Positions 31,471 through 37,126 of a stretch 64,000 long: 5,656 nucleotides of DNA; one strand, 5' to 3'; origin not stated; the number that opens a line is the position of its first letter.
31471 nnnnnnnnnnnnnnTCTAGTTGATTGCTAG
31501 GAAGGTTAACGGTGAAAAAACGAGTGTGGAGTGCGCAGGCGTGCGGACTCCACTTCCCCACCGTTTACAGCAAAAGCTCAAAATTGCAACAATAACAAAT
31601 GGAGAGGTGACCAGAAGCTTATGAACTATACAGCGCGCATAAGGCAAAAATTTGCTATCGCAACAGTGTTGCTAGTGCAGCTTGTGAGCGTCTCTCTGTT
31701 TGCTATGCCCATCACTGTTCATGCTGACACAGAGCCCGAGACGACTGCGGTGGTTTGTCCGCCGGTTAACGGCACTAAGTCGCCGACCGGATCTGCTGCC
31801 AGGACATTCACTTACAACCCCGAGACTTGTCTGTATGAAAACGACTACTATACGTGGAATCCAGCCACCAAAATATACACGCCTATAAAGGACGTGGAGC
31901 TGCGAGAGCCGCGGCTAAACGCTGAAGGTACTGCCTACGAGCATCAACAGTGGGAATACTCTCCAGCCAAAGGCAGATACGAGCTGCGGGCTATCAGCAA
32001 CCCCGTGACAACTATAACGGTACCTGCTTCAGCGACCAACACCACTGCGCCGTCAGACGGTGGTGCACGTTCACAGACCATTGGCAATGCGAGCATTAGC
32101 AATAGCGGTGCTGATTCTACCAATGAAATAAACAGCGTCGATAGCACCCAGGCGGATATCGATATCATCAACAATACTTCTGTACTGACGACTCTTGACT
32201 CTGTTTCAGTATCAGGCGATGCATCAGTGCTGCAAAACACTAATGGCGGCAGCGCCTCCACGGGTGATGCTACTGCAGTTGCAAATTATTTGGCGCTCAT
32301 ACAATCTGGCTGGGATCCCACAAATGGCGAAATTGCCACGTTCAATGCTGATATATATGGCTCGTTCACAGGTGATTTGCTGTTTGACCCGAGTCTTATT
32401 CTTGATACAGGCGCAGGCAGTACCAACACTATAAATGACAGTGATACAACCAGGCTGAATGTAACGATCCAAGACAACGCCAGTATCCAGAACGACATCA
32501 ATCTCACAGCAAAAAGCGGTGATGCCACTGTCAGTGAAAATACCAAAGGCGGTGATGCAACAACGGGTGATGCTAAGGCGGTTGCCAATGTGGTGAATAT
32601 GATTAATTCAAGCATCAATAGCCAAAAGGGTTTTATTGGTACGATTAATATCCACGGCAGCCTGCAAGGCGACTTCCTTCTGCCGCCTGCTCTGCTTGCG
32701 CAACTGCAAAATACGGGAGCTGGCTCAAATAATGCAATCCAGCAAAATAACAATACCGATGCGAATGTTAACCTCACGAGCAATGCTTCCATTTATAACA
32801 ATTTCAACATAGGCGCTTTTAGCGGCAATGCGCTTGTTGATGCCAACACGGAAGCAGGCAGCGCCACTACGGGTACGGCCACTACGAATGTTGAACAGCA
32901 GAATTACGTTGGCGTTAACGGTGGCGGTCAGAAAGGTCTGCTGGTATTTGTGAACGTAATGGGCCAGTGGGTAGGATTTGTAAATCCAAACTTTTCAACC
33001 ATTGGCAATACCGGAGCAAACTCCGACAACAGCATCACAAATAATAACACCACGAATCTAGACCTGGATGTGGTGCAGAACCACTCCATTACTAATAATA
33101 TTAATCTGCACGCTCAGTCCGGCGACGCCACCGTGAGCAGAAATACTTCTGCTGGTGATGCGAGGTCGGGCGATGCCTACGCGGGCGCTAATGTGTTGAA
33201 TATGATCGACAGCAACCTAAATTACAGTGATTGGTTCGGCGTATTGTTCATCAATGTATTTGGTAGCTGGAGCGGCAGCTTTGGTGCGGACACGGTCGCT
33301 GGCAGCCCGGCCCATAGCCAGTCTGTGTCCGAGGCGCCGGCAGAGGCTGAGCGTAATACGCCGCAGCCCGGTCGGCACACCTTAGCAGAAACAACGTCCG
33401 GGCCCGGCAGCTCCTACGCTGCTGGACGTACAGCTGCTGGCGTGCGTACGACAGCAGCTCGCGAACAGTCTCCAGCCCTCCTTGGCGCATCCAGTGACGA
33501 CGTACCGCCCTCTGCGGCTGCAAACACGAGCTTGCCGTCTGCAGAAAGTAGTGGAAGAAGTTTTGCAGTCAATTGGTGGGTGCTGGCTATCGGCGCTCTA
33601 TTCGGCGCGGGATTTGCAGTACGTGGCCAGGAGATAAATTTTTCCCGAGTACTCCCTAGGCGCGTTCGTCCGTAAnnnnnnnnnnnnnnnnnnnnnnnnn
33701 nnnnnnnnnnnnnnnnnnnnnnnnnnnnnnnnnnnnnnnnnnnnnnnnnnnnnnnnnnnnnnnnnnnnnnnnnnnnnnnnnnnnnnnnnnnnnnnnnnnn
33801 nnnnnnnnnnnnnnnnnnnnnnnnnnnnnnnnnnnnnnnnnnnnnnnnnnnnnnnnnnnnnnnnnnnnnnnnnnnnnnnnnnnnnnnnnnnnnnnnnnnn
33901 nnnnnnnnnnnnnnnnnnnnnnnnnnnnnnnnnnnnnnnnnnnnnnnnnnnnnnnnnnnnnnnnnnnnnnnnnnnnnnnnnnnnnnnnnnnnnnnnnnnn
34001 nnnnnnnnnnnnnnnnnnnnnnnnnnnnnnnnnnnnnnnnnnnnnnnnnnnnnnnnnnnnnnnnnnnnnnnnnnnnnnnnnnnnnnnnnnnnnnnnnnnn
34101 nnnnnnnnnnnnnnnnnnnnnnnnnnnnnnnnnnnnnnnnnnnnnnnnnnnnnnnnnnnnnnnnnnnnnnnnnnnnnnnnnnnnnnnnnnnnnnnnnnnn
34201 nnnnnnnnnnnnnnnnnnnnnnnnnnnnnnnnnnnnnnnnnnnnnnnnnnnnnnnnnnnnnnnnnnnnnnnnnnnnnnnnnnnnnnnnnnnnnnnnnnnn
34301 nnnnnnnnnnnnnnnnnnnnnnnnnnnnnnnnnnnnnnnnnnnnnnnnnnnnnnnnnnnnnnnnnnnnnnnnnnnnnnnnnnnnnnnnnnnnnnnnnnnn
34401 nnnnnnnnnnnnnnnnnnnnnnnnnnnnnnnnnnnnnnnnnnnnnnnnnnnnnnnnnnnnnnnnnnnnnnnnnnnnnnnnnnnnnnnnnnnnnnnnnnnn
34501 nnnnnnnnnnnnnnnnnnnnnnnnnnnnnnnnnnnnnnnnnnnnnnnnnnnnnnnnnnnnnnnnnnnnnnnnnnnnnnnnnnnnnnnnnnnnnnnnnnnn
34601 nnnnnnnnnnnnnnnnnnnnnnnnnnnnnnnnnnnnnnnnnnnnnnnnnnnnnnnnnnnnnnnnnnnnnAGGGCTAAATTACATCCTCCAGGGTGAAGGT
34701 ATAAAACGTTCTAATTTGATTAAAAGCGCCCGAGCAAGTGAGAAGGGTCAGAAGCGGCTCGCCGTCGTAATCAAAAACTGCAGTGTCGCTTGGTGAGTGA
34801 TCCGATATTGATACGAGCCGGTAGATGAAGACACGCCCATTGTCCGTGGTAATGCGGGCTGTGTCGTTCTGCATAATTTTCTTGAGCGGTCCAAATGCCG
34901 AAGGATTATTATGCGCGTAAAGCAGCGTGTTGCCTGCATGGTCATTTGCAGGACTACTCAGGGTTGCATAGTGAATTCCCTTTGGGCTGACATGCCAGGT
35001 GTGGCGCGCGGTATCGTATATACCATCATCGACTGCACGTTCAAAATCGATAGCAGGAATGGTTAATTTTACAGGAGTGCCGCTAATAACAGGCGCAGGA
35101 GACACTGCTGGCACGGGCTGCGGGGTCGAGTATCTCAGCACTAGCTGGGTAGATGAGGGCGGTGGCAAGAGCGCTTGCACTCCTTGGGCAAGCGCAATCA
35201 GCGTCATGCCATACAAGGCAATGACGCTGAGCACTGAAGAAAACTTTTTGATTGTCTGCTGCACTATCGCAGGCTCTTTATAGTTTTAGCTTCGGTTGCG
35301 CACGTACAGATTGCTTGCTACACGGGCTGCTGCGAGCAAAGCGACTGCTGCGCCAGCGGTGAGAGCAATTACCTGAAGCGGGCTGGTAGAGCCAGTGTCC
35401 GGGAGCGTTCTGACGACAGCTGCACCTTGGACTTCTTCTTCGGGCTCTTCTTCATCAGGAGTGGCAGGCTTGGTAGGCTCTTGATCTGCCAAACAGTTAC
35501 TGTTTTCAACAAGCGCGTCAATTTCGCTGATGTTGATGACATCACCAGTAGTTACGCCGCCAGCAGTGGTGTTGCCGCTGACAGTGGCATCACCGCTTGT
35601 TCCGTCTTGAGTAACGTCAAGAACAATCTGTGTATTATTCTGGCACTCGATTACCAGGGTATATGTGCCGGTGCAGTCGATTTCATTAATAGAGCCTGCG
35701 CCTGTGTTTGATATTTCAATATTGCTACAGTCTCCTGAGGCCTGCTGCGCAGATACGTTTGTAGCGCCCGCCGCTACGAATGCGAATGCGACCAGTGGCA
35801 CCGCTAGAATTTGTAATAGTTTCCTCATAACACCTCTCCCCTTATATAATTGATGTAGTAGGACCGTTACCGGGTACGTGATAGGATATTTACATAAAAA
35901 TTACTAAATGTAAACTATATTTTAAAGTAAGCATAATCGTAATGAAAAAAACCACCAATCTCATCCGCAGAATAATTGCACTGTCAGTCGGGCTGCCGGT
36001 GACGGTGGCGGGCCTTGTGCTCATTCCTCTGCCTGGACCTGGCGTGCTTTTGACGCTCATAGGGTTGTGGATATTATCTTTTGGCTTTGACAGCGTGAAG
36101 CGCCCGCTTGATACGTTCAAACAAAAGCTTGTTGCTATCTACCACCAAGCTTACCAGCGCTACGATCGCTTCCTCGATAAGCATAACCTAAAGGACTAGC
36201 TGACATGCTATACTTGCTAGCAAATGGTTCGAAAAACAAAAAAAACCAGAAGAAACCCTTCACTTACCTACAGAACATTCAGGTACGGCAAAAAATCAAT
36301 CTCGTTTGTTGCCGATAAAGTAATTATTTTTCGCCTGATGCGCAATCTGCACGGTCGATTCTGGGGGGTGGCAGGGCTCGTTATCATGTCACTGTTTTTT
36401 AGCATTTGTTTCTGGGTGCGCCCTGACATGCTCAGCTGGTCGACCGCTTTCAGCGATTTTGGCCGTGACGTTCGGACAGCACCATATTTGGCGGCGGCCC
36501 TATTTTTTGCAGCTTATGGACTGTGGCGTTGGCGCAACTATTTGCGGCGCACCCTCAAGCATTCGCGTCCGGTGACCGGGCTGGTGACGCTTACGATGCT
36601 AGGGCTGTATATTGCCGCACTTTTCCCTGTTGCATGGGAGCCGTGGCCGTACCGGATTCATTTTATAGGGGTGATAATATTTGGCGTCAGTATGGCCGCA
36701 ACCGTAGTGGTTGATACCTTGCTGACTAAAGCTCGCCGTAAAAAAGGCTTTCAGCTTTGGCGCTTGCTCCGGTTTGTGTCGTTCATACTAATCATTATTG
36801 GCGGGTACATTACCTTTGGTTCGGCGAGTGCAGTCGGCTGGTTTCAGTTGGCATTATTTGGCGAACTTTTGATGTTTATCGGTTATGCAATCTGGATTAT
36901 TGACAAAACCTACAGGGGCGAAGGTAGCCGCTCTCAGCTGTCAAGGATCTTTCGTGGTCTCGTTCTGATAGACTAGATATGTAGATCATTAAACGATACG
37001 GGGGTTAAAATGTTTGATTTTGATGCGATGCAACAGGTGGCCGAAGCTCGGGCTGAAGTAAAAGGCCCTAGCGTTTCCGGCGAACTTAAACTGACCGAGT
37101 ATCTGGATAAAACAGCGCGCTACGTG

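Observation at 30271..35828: Surface-protein locus built on an unnamed repeated module, with a dedicated sortase and GT2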

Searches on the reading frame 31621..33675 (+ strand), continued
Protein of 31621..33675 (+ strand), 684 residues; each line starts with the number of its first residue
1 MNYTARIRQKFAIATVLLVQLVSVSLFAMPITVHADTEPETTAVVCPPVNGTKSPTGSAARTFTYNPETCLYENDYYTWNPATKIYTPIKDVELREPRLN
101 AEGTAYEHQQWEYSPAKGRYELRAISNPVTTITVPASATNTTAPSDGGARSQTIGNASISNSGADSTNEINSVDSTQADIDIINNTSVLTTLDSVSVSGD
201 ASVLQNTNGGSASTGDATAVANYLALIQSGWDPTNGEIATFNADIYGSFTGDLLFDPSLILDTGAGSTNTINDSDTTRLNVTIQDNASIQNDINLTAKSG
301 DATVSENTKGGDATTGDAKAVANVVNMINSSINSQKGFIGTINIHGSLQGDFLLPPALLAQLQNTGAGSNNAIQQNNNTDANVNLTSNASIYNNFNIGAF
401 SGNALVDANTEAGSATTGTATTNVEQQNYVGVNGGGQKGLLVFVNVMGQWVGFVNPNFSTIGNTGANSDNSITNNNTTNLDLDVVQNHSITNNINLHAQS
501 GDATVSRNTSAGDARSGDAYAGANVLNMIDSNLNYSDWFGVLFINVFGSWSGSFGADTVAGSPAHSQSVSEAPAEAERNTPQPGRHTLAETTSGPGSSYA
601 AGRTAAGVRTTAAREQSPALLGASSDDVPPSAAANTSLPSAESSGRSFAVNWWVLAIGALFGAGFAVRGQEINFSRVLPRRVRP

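Call 59: list_cluster_members(proteins=[P0001, P0252, P0114, P0013, P0044, P0075, P0089, P0259])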
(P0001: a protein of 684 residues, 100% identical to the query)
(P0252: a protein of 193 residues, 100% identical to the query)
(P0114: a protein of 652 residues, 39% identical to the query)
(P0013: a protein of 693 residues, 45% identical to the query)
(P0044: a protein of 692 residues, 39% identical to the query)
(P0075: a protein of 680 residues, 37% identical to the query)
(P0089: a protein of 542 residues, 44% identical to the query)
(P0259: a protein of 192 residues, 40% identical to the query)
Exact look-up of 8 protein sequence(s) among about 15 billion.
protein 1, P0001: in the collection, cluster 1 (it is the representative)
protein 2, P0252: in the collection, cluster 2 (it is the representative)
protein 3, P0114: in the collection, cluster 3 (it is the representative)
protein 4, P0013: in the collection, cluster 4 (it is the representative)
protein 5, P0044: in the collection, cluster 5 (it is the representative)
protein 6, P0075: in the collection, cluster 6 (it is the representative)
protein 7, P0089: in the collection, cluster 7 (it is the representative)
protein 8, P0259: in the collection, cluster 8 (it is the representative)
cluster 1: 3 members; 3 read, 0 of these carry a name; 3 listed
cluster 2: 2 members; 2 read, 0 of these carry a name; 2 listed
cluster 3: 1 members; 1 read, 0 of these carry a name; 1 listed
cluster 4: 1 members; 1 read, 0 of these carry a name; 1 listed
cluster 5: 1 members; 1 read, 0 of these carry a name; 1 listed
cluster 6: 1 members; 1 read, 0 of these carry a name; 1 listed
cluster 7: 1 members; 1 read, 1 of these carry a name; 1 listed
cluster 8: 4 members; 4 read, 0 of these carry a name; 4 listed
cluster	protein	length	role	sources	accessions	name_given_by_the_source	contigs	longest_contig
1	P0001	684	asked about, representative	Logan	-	-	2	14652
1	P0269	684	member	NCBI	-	-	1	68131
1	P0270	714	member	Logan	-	-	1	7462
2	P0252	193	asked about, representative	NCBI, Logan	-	-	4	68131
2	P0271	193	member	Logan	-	-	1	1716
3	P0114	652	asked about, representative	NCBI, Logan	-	-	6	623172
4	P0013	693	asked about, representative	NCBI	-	-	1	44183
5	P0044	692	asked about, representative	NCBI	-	-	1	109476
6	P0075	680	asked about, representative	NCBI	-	-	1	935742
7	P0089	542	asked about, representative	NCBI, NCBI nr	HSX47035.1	MAG TPA: hypothetical protein VLF87_03555, partial [Patescibacteria group bacterium] | hypothetical protein [Patescibacteria group bacterium]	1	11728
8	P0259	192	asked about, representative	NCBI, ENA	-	-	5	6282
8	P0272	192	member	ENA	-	-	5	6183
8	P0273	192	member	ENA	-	-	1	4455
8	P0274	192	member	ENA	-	-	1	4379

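Call 67: fold_search(model_id=the predicted structure, library=viral)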
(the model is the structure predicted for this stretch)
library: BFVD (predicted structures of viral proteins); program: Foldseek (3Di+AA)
matches with E <= 10: 98; with E <= 0.001: 0
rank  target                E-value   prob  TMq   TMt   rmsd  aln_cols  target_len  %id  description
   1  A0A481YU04            8.0e-03  0.28  0.06  0.12  40.5       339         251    9  Lipid membrane protein [Marseillevirus LCMAC102]
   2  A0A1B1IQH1            1.5e-02  0.06  0.06  0.08  25.4       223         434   15  (no name in the UniProt tables at hand)
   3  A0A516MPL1            8.5e-02  0.04  0.05  0.06  28.3       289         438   10  (no name in the UniProt tables at hand)
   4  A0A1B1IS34            8.5e-02  0.02  0.04  0.07  23.6       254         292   11  (no name in the UniProt tables at hand)
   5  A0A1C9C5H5            9.8e-02  0.01  0.05  0.03  40.1       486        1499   10  Uncharacterized protein [Heterosigma akashiwo virus 01]
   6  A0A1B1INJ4            1.4e-01  0.04  0.05  0.09  25.4       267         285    8  (no name in the UniProt tables at hand)
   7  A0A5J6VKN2            1.6e-01  0.03  0.06  0.05  36.9       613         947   10  Uncharacterized protein [Megaviridae environmental sample]
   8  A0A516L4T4            1.7e-01  0.02  0.04  0.07  27.5       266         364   11  (no name in the UniProt tables at hand)
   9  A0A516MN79            1.9e-01  0.03  0.06  0.05  32.6       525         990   12  (no name in the UniProt tables at hand)
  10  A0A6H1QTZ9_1          2.2e-01  0.01  0.04  0.04  37.6       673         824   12  Uncharacterized protein [Ostreococcus mediterraneus virus 2]
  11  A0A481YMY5            3.4e-01  0.07  0.06  0.15  40.8       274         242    8  Lipid membrane protein [Pithovirus LCDPAC01]
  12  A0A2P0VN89            3.6e-01  0.01  0.06  0.08  31.2       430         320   11  Uncharacterized protein [Tetraselmis virus 1]
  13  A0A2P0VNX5            4.3e-01  0.03  0.07  0.08  35.3       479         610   10  Uncharacterized protein [Tetraselmis virus 1]
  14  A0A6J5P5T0            4.3e-01  0.01  0.05  0.05  35.6       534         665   12  Uncharacterized protein [uncultured Caudovirales phage]
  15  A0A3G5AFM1            5.2e-01  0.06  0.06  0.12  42.8       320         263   12  Lipid membrane protein [Solivirus sp.]
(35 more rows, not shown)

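Call 72: search_solved_structures(query=A2, max_evalue=10, show_alignments=2)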
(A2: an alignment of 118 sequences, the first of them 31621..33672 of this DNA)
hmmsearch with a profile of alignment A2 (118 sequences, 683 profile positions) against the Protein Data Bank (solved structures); distinct sequences matched with E-value up to 10: 1.
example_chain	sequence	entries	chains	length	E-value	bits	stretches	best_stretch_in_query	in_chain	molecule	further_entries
4r03_A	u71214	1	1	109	3.8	9.1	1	68-135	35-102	Uncharacterized protein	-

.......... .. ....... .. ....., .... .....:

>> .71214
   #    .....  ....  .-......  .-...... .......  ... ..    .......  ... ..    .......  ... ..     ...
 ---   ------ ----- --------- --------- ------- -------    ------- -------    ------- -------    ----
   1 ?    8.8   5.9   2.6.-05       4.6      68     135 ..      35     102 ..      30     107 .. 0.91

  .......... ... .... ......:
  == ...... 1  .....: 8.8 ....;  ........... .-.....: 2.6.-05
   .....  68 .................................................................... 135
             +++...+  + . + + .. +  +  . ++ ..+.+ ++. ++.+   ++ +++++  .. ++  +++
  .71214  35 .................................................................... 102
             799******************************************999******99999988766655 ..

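Call 83: search_protein_families(library=pfam, proteins=[L002:12886-14334:-], max_evalue=0.01)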
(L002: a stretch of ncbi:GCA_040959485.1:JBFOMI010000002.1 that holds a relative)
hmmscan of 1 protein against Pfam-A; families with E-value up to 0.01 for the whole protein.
L002:12886-14334:- (482 aa): 1 family
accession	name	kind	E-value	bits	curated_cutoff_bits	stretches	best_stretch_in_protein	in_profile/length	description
PF04773.18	FecR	-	1e-07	32.7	24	1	118-209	3-97/97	FecR protein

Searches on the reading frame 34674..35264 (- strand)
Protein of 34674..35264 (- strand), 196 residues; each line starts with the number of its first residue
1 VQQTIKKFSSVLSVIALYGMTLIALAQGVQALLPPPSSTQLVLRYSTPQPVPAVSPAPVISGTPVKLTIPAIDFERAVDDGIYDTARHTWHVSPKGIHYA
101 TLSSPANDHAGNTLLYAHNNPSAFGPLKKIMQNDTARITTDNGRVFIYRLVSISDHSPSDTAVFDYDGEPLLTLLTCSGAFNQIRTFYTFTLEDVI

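Call 3: search_protein_families(library=pfam, proteins=[window:34674-35264:-], max_evalue=1)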
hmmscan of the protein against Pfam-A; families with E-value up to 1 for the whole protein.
window:34674-35264:- (196 aa): 1 family
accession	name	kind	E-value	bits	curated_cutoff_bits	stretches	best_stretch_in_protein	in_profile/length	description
PF04203.18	Sortase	-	3.2e-15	56.4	26.6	1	67-183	1-112/125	Sortase domain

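Call 4: search_protein_families(library=ncbifam, proteins=[window:34674-35264:-], max_evalue=1)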
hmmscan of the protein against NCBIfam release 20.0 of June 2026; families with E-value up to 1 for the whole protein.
window:34674-35264:- (196 aa): 7 families
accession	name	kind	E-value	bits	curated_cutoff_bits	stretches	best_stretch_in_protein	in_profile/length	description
NF033748.1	class_F_sortase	subfamily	4e-06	26.5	166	1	58-188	5-144/155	class F sortase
TIGR01076.1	sortase_fam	subfamily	3.9e-05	23.4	39.35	1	67-178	3-112/136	sortase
NF033746.1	class_D_sortase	subfamily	0.00021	21.1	165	1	67-177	13-114/135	class D sortase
NF033747.1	class_E_sortase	subfamily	0.00026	20.9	160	1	61-183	68-195/211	class E sortase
NF058671.1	sortase_SrtD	exception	0.0018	18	140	1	95-177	89-168/187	class D sortase, LPxTATN-specific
TIGR03784.1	marine_sortase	equivalog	0.0034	17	158.25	1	104-178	84-157/174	class GN sortase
NF033745.1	class_C_sortase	subfamily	0.0085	15.8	160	1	81-179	106-206/220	class C sortase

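Call 44: search_solved_structures(query=window:34674-35264:-, max_evalue=0.01, show_alignments=1)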
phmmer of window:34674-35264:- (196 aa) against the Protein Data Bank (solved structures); distinct sequences matched with E-value up to 0.01: 1.
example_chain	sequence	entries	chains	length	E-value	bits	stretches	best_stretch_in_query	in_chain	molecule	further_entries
7f87_A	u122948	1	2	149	0.0093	18.9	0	116-179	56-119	Class A sortase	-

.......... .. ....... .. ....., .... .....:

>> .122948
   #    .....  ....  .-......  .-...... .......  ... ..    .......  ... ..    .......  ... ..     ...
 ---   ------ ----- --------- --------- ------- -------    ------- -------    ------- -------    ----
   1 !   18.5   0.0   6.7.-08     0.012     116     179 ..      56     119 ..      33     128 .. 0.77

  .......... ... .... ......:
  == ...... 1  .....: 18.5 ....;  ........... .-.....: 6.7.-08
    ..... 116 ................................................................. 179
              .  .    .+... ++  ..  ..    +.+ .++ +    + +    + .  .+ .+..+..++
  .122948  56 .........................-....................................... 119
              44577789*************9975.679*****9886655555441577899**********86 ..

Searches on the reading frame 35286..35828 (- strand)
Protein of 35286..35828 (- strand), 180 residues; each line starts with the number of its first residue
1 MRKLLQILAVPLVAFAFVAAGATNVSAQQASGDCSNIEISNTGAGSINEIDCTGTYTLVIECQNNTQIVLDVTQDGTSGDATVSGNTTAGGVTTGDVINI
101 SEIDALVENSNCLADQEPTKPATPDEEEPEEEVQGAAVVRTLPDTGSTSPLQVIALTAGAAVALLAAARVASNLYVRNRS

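Call 3: search_protein_families(library=pfam, proteins=[window:35286-35828:-], max_evalue=1)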
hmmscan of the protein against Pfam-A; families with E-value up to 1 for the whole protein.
window:35286-35828:- (180 aa): 3 families
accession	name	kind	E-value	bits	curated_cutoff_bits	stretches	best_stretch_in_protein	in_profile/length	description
PF20130.4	DUF6520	-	0.1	13.4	25.4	1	1-74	1-73/83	Family of unknown function (DUF6520)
PF17287.7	POTRA_3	-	0.14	12.1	27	1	92-116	24-48/56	POTRA domain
PF18836.7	B_solenoid_ydck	-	0.69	10.5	30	1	78-91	4-17/17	YdcK Beta solenoid repeat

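Call 4: search_protein_families(library=ncbifam, proteins=[window:35286-35828:-], max_evalue=1)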
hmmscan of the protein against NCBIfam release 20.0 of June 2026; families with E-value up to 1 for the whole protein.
window:35286-35828:- (180 aa): 1 family
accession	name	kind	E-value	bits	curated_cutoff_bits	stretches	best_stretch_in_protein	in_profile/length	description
NF053819.1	EF0750_LPXTG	subfamily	0.014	15.9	47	1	118-156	44-87/105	EF2685/EF0750 family sortase-dependent surface protein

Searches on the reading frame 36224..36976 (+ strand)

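Call 46: search_protein_families(library=pfam, proteins=[window:36224-36976:+], max_evalue=0.001)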
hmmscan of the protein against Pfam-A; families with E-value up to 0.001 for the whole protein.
window:36224-36976:+ (250 aa): 1 family
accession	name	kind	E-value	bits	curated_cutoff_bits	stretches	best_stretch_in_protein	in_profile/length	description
PF06197.19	DUF998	-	4.9e-08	33.3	30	1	49-215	1-169/184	Protein of unknown function (DUF998)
